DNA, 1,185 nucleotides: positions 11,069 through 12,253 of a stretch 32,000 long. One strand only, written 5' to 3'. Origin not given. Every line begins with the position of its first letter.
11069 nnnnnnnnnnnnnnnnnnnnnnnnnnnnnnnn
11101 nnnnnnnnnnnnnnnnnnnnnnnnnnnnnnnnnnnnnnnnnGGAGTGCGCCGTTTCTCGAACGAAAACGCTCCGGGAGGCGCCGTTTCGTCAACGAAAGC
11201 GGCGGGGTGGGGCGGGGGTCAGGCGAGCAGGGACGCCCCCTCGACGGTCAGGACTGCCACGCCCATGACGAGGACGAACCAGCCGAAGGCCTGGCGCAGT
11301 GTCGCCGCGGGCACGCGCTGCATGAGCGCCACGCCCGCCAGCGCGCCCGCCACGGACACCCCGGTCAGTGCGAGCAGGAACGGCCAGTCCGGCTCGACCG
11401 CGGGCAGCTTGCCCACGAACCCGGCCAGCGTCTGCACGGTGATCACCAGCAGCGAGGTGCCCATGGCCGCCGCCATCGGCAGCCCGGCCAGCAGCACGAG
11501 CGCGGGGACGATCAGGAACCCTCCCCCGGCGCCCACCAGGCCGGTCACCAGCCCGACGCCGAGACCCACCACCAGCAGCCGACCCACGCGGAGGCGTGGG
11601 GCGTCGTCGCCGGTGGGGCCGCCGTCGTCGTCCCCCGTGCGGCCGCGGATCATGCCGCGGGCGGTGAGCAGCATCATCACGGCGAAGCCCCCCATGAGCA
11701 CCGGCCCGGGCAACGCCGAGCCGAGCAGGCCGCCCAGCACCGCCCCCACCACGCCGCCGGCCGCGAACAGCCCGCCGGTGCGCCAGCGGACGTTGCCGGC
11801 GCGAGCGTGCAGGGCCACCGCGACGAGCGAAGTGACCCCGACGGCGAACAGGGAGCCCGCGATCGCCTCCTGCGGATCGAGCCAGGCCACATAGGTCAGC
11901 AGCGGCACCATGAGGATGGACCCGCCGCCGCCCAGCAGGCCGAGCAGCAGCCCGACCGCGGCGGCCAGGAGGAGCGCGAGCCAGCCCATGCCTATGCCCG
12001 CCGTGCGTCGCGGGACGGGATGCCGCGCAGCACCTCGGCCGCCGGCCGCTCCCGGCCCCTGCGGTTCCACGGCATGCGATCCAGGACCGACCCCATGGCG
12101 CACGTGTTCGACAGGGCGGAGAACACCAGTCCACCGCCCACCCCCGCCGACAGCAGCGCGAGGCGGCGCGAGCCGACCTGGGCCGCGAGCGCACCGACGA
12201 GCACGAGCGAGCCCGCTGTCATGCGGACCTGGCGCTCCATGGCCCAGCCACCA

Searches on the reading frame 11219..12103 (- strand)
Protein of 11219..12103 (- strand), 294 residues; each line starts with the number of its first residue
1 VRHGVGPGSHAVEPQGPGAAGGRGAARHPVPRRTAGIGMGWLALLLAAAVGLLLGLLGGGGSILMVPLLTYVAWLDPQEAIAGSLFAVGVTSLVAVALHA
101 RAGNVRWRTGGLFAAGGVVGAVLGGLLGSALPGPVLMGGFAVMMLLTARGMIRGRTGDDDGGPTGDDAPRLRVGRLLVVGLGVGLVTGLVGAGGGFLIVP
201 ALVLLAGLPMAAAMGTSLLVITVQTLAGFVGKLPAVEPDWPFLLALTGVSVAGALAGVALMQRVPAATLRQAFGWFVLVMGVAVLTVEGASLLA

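Call 9: search_protein_families(library=pfam, proteins=[window:11219-12103:-])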
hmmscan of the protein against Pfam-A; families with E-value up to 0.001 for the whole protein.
window:11219-12103:- (294 aa): 1 family
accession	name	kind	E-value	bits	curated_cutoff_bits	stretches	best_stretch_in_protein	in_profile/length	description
PF01925.25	TauE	-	3.5e-48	164.8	32.6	1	44-283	2-236/237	Sulfite exporter TauE/SafE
